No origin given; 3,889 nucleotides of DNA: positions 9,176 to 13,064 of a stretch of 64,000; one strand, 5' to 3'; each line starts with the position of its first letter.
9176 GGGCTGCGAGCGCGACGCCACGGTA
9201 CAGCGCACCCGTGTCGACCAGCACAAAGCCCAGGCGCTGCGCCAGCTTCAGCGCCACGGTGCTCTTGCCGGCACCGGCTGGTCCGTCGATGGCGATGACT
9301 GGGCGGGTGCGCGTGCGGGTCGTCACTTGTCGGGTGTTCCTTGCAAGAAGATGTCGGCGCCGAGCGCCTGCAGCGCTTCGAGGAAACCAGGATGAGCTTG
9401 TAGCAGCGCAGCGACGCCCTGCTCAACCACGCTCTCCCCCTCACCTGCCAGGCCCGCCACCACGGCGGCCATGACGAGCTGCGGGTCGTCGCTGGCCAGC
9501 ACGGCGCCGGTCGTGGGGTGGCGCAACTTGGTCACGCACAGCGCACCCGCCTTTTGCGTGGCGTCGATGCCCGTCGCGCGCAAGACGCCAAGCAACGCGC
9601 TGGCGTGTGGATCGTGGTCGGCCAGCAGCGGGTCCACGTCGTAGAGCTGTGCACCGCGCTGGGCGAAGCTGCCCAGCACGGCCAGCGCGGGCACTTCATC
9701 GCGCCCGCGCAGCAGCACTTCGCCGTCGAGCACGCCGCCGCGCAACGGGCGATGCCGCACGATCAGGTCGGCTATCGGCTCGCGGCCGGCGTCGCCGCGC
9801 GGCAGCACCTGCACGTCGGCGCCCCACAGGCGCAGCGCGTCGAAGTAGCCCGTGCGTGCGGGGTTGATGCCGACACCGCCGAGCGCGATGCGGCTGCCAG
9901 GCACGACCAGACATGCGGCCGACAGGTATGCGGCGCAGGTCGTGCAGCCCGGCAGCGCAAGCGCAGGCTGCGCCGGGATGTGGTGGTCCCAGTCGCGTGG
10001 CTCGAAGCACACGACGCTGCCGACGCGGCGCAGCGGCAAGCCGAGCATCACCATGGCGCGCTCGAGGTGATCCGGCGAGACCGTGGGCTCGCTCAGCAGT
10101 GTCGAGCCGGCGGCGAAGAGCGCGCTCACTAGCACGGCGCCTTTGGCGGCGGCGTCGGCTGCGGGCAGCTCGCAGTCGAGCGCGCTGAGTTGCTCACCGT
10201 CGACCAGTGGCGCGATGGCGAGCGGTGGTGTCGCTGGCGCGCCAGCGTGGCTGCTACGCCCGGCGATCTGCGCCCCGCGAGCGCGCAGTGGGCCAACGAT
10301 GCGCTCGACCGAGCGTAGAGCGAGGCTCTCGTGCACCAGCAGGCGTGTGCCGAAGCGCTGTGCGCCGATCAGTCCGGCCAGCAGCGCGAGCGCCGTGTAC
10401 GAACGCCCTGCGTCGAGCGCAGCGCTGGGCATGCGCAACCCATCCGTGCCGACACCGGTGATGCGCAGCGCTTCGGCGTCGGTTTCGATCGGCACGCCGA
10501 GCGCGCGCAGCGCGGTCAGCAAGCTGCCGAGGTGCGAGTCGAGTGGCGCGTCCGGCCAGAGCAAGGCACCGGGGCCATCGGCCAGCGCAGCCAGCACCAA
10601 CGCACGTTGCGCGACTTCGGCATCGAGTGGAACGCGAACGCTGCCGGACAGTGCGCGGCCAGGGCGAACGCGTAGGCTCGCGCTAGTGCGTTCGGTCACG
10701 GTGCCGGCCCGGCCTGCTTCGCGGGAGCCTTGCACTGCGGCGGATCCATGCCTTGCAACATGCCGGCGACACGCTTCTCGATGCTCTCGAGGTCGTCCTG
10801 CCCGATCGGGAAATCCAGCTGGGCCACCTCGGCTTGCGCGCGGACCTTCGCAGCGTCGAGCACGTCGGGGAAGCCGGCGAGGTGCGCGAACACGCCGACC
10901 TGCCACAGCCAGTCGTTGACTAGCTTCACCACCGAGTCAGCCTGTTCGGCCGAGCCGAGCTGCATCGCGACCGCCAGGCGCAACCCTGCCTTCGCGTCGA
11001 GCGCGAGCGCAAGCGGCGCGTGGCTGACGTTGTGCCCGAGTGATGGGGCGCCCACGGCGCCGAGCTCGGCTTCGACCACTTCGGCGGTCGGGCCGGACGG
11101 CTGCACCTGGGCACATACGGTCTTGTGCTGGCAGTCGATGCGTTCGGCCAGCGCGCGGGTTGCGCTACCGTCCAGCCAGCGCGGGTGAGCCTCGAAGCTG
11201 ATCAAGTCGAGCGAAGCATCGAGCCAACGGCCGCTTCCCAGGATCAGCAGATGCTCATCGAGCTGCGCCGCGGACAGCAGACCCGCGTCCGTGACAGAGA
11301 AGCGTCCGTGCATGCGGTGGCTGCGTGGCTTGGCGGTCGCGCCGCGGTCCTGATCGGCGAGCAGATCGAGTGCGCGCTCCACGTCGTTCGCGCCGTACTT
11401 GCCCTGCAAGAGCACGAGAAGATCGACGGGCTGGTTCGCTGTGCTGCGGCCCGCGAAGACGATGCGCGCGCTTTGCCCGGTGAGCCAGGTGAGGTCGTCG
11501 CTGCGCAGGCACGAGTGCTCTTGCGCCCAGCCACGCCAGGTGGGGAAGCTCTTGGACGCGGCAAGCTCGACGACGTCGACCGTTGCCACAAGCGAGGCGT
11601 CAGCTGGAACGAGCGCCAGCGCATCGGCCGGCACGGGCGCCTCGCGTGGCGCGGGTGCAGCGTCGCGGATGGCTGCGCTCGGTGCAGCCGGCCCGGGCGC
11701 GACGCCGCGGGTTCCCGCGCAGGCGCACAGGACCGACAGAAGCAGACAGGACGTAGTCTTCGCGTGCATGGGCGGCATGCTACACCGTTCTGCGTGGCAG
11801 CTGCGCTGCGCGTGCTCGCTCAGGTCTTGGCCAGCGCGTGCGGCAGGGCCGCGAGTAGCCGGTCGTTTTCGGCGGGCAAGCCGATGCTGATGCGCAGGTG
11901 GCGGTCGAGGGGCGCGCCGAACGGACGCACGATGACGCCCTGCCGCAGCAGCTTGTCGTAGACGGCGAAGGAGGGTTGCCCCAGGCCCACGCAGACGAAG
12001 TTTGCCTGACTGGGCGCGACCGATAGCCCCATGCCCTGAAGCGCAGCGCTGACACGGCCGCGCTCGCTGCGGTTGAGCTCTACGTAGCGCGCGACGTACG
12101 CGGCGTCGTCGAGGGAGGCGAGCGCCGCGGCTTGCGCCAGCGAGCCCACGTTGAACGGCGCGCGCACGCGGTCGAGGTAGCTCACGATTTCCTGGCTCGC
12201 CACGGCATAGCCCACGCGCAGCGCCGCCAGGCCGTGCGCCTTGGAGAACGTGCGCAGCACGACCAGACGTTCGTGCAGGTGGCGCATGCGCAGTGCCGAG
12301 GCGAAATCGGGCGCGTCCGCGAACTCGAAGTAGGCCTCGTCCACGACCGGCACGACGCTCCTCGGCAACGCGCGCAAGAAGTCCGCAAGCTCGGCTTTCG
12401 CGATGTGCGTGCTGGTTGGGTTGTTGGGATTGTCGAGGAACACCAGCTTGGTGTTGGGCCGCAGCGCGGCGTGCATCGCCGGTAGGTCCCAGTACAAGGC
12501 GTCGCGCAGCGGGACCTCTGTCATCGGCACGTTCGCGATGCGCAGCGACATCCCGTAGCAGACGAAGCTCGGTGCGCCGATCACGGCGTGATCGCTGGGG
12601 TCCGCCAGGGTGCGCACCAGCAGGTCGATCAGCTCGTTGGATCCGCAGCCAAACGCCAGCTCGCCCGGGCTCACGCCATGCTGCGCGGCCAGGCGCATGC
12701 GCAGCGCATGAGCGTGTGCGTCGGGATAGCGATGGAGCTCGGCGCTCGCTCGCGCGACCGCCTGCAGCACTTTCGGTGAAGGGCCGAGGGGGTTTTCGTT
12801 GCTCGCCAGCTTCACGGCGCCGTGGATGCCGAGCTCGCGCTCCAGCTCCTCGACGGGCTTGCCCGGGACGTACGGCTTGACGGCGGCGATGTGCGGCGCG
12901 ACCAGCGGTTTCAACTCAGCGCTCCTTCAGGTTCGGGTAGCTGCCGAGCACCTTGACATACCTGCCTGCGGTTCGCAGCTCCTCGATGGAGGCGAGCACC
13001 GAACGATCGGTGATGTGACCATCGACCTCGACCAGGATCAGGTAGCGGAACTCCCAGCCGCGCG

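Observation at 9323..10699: The aroA slot is occupied by an EPSP-synthase-fold protein with most substrate-binding and catalytic residues replaced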

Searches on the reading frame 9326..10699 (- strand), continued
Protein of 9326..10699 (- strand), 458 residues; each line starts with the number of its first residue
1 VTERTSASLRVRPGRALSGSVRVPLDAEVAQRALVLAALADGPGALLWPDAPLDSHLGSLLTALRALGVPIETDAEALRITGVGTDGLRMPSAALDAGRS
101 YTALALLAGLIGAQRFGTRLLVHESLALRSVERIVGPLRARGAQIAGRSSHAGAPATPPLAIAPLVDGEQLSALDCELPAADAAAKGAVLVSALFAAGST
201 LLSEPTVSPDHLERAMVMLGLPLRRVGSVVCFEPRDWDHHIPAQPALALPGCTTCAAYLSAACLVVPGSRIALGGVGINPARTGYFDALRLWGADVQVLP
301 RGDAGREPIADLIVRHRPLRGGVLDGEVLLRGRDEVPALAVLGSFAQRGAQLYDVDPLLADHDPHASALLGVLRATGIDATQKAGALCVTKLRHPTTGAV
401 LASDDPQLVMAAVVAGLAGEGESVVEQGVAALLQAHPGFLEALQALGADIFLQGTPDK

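Call 68: find_encoding_contigs(protein=P0077, flank=10000, max_places=2)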
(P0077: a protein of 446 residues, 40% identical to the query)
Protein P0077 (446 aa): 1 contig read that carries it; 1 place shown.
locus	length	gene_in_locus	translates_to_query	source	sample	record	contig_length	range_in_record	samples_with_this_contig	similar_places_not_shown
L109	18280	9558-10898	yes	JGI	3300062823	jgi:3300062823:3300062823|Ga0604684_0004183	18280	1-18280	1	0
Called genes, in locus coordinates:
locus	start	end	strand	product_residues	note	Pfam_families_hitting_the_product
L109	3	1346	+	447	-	?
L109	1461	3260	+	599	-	-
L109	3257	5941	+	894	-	-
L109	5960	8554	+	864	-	PF01624:MutS_I, PF05188:MutS_II (weak), PF05192:MutS_III, PF05190:MutS_IV, PF00488:MutS_V, PF27441:MutS_C (weak)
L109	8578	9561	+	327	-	-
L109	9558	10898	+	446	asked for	PF00275:EPSP_synthase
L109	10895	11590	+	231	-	PF02224:Cytidylate_kin, PF13189:Cytidylate_kin2, PF13238:AAA_18 (weak)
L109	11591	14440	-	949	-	-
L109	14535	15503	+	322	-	PF01381:HTH_3 (faint), PF14394:DUF4423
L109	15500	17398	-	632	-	PF11028:TMEM260_N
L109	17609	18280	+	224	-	?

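Call 69: find_encoding_contigs(protein=P0090, flank=10000, max_places=2)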
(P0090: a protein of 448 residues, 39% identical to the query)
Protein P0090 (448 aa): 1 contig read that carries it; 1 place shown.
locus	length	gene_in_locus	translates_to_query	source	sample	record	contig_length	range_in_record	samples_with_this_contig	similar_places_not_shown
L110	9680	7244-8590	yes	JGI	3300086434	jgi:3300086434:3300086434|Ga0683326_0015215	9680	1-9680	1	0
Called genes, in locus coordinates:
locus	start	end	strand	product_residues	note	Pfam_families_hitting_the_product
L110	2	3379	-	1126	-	?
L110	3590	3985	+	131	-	-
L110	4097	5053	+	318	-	PF01966:HD, PF13286:HD_assoc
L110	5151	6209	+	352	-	PF01817:CM_2, PF00800:PDT, PF01842:ACT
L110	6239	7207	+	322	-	-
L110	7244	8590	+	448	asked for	PF00275:EPSP_synthase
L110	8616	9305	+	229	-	PF02224:Cytidylate_kin, PF13189:Cytidylate_kin2, PF13238:AAA_18, PF13207:AAA_17 (weak)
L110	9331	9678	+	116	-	?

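Call 79: search_protein_representatives(alignment_id=A1)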
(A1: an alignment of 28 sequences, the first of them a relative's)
Query: 28 sequences, 449 profile positions. Proteins with E-value up to 0.001 (for the whole library): 16445; up to 1e-10: 7118; up to 1e-30: 1985. The best 150 are listed.
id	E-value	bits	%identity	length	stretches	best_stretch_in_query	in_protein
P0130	1.7e-190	650.2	-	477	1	19-448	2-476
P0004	3.7e-185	632.5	-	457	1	3-448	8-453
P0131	5.0e-185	632.1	-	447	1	3-447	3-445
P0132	9.7e-183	624.6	-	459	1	2-448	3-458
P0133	4.0e-156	536.8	-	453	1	4-448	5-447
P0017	5.2e-137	473.8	-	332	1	117-448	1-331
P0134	4.5e-126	437.8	-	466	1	5-447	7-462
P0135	3.9e-125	434.7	-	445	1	3-447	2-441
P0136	2.2e-119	415.7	-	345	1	106-448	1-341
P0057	5.3e-118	411.2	-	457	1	20-446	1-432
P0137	5.3e-115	401.3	-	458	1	5-448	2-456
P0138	2.9e-113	395.6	-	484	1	6-448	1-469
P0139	8.6e-109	380.8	-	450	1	4-446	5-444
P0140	3.1e-107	375.7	-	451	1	5-445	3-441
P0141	7.3e-104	364.6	-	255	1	201-448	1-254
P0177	9.0e-77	275.3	-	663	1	4-440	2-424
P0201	6.7e-73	262.5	-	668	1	8-448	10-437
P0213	1.4e-71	258.2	-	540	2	165-442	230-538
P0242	4.7e-69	249.9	-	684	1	5-440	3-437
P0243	5.0e-69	249.8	-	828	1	4-447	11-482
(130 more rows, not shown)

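Call 82: search_protein_families(library=pfam, proteins=[P0177, P0201, P0242, P0243, P0213], max_evalue=0.00001)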
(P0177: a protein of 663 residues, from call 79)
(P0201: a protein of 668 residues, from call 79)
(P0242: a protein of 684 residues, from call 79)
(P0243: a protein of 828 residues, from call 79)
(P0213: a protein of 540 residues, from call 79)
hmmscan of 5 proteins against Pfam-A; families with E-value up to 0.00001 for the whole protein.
P0177 (663 aa): 4 families
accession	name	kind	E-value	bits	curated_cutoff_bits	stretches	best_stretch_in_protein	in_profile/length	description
PF00275.25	EPSP_synthase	-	6.5e-129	430.7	22.8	1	7-421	2-415/417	EPSP synthase (3-phosphoshikimate 1-carboxyvinyltransferase)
PF02224.24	Cytidylate_kin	-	7.6e-70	235.3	26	1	441-654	1-210/211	Cytidylate kinase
PF13189.12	Cytidylate_kin2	-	4.4e-08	33.9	28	1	440-614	1-149/176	Cytidylate kinase-like family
PF13238.12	AAA_18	-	1.7e-06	28.9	29.4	0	441-595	1-112/128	AAA domain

P0201 (668 aa): 3 families
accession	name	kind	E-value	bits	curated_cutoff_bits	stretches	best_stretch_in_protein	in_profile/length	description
PF00275.25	EPSP_synthase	-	1.3e-117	393.5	22.8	1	11-426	2-415/417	EPSP synthase (3-phosphoshikimate 1-carboxyvinyltransferase)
PF02224.24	Cytidylate_kin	-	4.4e-74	249.2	26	1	447-660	1-209/211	Cytidylate kinase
PF13189.12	Cytidylate_kin2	-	3.7e-07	30.9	28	1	446-624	1-149/176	Cytidylate kinase-like family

P0242 (684 aa): 2 families
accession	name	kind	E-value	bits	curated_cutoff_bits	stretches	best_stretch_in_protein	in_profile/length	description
PF00275.25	EPSP_synthase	-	6.8e-119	397.7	22.8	1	7-436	2-417/417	EPSP synthase (3-phosphoshikimate 1-carboxyvinyltransferase)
PF02224.24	Cytidylate_kin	-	2.6e-52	178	26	1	477-676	1-208/211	Cytidylate kinase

P0243 (828 aa): 3 families
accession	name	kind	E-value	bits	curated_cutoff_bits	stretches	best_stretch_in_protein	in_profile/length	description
PF00275.25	EPSP_synthase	-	3.5e-97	326.2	22.8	2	201-472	152-415/417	EPSP synthase (3-phosphoshikimate 1-carboxyvinyltransferase)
PF08501.16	Shikimate_dh_N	-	1.4e-21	77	27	1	513-595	1-83/83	Shikimate dehydrogenase substrate binding domain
PF18317.6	SDH_C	-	1.2e-13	51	25.8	1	790-820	1-31/31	Shikimate 5'-dehydrogenase C-terminal domain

P0213 (540 aa): 1 family
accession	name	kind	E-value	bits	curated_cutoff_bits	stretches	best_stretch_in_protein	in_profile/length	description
PF00275.25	EPSP_synthase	-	3.3e-108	362.5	22.8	2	193-535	119-417/417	EPSP synthase (3-phosphoshikimate 1-carboxyvinyltransferase)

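Call 87: search_protein_families(library=ncbifam, proteins=[P0020, P0022, L016:7986-9344:+, P0004, P0026, P0036, P0077, P0090, P0092], max_evalue=1e-10)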
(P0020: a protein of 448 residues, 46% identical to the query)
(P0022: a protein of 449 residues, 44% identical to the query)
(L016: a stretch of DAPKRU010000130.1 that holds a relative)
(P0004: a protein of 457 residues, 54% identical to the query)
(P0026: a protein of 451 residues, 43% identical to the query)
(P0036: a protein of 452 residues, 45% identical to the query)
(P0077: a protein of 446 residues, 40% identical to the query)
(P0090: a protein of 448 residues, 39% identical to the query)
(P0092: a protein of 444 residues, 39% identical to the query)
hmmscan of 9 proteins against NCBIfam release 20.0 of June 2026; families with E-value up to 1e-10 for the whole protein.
P0020 (448 aa): 5 families
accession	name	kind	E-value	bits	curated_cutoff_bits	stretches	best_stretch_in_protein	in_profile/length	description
NF011381.1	PRK14806.1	equivalog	8.4e-126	421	902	1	3-446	302-733/733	bifunctional prephenate dehydrogenase/3-phosphoshikimate 1-carboxyvinyltransferase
TIGR01356.1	aroA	equivalog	3.9e-106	355.3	287.25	1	15-441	1-414/415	3-phosphoshikimate 1-carboxyvinyltransferase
NF008816.0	PRK11860.1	equivalog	1.2e-33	116.2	943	1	14-440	16-436/662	bifunctional 3-phosphoshikimate 1-carboxyvinyltransferase/cytidylate kinase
NF006873.0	PRK09369.1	subfamily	2.1e-11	43.2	297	0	366-445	338-416/419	UDP-N-acetylglucosamine 1-carboxyvinyltransferase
TIGR01072.1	murA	equivalog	3.2e-11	42.7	392.7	0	367-444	339-415/416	UDP-N-acetylglucosamine 1-carboxyvinyltransferase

P0022 (449 aa): 6 families
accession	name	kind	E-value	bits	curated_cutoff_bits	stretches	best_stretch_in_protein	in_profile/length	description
NF011381.1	PRK14806.1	equivalog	1.7e-128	429.9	902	1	4-447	305-732/733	bifunctional prephenate dehydrogenase/3-phosphoshikimate 1-carboxyvinyltransferase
TIGR01356.1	aroA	equivalog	2.1e-107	359.5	287.25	1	13-443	1-414/415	3-phosphoshikimate 1-carboxyvinyltransferase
NF008816.0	PRK11860.1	equivalog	6.6e-44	150.1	943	1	10-441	14-435/662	bifunctional 3-phosphoshikimate 1-carboxyvinyltransferase/cytidylate kinase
NF006873.0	PRK09369.1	subfamily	1.1e-15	57.2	297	1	2-447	3-416/419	UDP-N-acetylglucosamine 1-carboxyvinyltransferase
TIGR01072.1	murA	equivalog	1.3e-14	53.8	392.7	0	333-446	309-415/416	UDP-N-acetylglucosamine 1-carboxyvinyltransferase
NF009470.0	PRK12830.1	equivalog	6.4e-11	41.6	552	0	335-447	309-414/417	UDP-N-acetylglucosamine 1-carboxyvinyltransferase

L016:7986-9344:+ (453 aa): 6 families
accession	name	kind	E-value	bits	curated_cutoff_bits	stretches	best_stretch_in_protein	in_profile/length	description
NF011381.1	PRK14806.1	equivalog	1.3e-129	433.6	902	1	3-451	303-732/733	bifunctional prephenate dehydrogenase/3-phosphoshikimate 1-carboxyvinyltransferase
TIGR01356.1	aroA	equivalog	2.9e-107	359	287.25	1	14-447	1-414/415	3-phosphoshikimate 1-carboxyvinyltransferase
NF008816.0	PRK11860.1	equivalog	1.3e-43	149.1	943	1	13-445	16-435/662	bifunctional 3-phosphoshikimate 1-carboxyvinyltransferase/cytidylate kinase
NF006873.0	PRK09369.1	subfamily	3.4e-15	55.6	297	1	1-451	1-416/419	UDP-N-acetylglucosamine 1-carboxyvinyltransferase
TIGR01072.1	murA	equivalog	5.6e-14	51.7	392.7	1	1-450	1-415/416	UDP-N-acetylglucosamine 1-carboxyvinyltransferase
NF009470.0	PRK12830.1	equivalog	1.1e-11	44.1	552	0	339-451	309-414/417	UDP-N-acetylglucosamine 1-carboxyvinyltransferase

P0004 (457 aa): 2 families
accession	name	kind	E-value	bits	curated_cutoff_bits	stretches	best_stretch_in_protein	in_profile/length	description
NF011381.1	PRK14806.1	equivalog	7e-63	213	902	1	4-452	297-731/733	bifunctional prephenate dehydrogenase/3-phosphoshikimate 1-carboxyvinyltransferase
TIGR01356.1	aroA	equivalog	2.2e-38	132.2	287.25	1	21-449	1-414/415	3-phosphoshikimate 1-carboxyvinyltransferase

P0026 (451 aa): 2 families
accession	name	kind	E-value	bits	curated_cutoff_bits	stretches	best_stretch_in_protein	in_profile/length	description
NF011381.1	PRK14806.1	equivalog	2e-60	204.9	902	1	4-445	302-731/733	bifunctional prephenate dehydrogenase/3-phosphoshikimate 1-carboxyvinyltransferase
TIGR01356.1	aroA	equivalog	7.4e-41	140.3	287.25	1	16-442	1-414/415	3-phosphoshikimate 1-carboxyvinyltransferase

P0036 (452 aa): 2 families
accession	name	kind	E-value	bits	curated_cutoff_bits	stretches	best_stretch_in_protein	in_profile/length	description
NF011381.1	PRK14806.1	equivalog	2.5e-40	138.4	902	1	5-450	304-731/733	bifunctional prephenate dehydrogenase/3-phosphoshikimate 1-carboxyvinyltransferase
TIGR01356.1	aroA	equivalog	5.3e-27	94.7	287.25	1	18-442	4-409/415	3-phosphoshikimate 1-carboxyvinyltransferase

P0077 (446 aa): 3 families
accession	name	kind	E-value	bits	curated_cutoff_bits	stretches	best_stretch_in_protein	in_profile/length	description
NF011381.1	PRK14806.1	equivalog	7.8e-73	245.9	902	1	4-441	304-731/733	bifunctional prephenate dehydrogenase/3-phosphoshikimate 1-carboxyvinyltransferase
TIGR01356.1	aroA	equivalog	1.3e-49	169.2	287.25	1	14-438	1-414/415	3-phosphoshikimate 1-carboxyvinyltransferase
NF008816.0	PRK11860.1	equivalog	3.2e-16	58.6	943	0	13-140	16-142/662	bifunctional 3-phosphoshikimate 1-carboxyvinyltransferase/cytidylate kinase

P0090 (448 aa): 3 families
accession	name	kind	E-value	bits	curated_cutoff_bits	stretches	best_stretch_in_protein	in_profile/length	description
NF011381.1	PRK14806.1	equivalog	3.2e-93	313.3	902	1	6-445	306-732/733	bifunctional prephenate dehydrogenase/3-phosphoshikimate 1-carboxyvinyltransferase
TIGR01356.1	aroA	equivalog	2.5e-61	207.8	287.25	1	15-441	1-414/415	3-phosphoshikimate 1-carboxyvinyltransferase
NF008816.0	PRK11860.1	equivalog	3e-16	58.7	943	0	11-147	13-147/662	bifunctional 3-phosphoshikimate 1-carboxyvinyltransferase/cytidylate kinase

P0092 (444 aa): 3 families
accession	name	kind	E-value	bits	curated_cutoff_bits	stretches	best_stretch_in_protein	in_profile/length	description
NF011381.1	PRK14806.1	equivalog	3.7e-95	319.7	902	1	4-443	304-732/733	bifunctional prephenate dehydrogenase/3-phosphoshikimate 1-carboxyvinyltransferase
TIGR01356.1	aroA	equivalog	4.3e-75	253.1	287.25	1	15-439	1-414/415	3-phosphoshikimate 1-carboxyvinyltransferase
NF008816.0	PRK11860.1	equivalog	9.5e-24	83.5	943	1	13-145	15-145/662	bifunctional 3-phosphoshikimate 1-carboxyvinyltransferase/cytidylate kinase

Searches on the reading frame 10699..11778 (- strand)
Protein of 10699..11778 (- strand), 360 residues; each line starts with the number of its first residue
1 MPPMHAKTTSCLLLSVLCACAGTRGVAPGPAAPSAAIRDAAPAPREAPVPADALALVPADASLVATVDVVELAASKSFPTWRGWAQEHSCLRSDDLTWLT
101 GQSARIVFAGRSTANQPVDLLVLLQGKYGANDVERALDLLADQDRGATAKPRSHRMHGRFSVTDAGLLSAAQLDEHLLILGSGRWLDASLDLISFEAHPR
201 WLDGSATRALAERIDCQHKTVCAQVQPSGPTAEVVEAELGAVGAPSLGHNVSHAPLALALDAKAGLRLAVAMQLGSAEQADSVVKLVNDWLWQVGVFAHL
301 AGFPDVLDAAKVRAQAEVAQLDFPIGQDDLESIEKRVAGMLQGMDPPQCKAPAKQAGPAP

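Call 4: search_protein_families(library=pfam, proteins=[window:10699-11778:-], max_evalue=0.01)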
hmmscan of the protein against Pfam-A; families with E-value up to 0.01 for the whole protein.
window:10699-11778:- (360 aa): 0 families

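Call 5: search_protein_families(library=ncbifam, proteins=[window:10699-11778:-], max_evalue=0.01)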
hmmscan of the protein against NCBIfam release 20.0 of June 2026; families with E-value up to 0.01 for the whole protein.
window:10699-11778:- (360 aa): 0 families

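Call 70: find_homologous_proteins(query=window:10699-11778:-, max_evalue=0.001)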
Query window:10699-11778:- (360 aa): 2 proteins with E <= 0.001 among 8000 candidates.
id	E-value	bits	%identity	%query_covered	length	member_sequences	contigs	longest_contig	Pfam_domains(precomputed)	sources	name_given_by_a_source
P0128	6.3e-230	781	100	99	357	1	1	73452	-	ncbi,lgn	ncbi:MAG TPA: hypothetical protein VF331_18410 [Polyangiales bacterium]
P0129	3.2e-193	660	85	99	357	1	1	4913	-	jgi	jgi:hypothetical protein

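Call 71: find_encoding_contigs(protein=P0129, flank=5000, max_places=2)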
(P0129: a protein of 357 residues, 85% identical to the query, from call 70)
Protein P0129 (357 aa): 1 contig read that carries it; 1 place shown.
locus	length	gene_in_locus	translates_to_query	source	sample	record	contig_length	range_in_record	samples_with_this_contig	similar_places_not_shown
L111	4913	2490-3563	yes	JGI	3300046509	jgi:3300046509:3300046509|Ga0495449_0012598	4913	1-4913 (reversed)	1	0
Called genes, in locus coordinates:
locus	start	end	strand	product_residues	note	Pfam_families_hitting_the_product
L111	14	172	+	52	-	-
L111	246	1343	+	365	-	PF00800:PDT, PF01842:ACT (weak)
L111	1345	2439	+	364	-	PF00155:Aminotran_1_2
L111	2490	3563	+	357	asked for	-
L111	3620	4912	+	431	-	?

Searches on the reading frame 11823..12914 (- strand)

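Call 4: search_protein_families(library=pfam, proteins=[window:11823-12914:-], max_evalue=0.01)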
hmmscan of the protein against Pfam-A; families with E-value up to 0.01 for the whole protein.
window:11823-12914:- (364 aa): 2 families
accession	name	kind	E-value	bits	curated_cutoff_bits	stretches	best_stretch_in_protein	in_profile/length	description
PF00155.27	Aminotran_1_2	-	4.3e-60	204.3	19.7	1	34-357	4-361/361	Aminotransferase class I and II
PF01053.26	Cys_Met_Meta_PP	-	0.00075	18.6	27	1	63-194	49-175/381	Cys/Met metabolism PLP-dependent enzyme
